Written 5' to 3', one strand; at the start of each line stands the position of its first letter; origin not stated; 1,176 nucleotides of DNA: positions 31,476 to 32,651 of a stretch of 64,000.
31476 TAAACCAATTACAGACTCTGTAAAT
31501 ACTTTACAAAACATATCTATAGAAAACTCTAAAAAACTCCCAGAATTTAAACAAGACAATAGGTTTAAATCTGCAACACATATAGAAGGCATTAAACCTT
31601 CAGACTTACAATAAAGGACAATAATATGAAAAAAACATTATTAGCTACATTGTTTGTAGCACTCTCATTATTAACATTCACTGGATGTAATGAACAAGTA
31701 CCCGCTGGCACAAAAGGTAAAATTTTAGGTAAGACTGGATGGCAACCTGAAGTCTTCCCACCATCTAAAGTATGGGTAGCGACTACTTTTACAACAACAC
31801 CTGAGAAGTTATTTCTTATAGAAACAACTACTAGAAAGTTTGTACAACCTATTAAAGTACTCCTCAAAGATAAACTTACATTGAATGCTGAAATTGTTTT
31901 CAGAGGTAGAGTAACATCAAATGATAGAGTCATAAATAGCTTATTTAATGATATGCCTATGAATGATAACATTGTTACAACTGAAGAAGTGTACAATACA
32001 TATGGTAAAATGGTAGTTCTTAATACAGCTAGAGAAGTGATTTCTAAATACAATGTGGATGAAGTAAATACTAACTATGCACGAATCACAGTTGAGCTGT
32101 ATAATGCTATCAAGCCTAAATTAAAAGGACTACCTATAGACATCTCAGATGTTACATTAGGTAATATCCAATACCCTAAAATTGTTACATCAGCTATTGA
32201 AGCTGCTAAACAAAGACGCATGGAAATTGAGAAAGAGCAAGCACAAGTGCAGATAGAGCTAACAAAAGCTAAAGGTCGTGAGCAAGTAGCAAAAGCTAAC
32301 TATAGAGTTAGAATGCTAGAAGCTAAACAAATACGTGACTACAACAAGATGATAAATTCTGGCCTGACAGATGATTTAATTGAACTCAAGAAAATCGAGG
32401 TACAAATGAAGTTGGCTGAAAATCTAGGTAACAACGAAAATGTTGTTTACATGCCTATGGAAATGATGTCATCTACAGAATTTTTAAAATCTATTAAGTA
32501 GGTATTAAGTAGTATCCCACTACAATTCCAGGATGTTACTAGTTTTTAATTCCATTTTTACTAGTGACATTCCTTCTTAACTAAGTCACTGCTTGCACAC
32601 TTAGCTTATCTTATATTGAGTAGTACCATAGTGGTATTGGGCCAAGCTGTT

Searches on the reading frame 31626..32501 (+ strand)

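Call 3: search_protein_families(library=pfam, proteins=[window:31626-32501:+], max_evalue=0.1)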
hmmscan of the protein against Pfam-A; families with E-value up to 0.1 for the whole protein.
window:31626-32501:+ (291 aa): 2 families
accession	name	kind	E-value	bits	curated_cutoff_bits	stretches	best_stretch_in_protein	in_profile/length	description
PF01145.31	Band_7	-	1.2e-17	65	23.6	1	61-211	34-175/176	SPFH domain / Band 7 family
PF13421.11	Band_7_1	-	0.0018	18.4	24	1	107-196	118-208/211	SPFH domain-Band 7 family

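Call 4: search_protein_families(library=phrogs, proteins=[window:31626-32501:+], max_evalue=0.01)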
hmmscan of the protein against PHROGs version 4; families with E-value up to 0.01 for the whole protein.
window:31626-32501:+ (291 aa): 1 family
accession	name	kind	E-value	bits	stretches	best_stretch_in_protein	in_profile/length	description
phrog_200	-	other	3.8e-35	122.7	1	1-283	80-349/379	lipoprotein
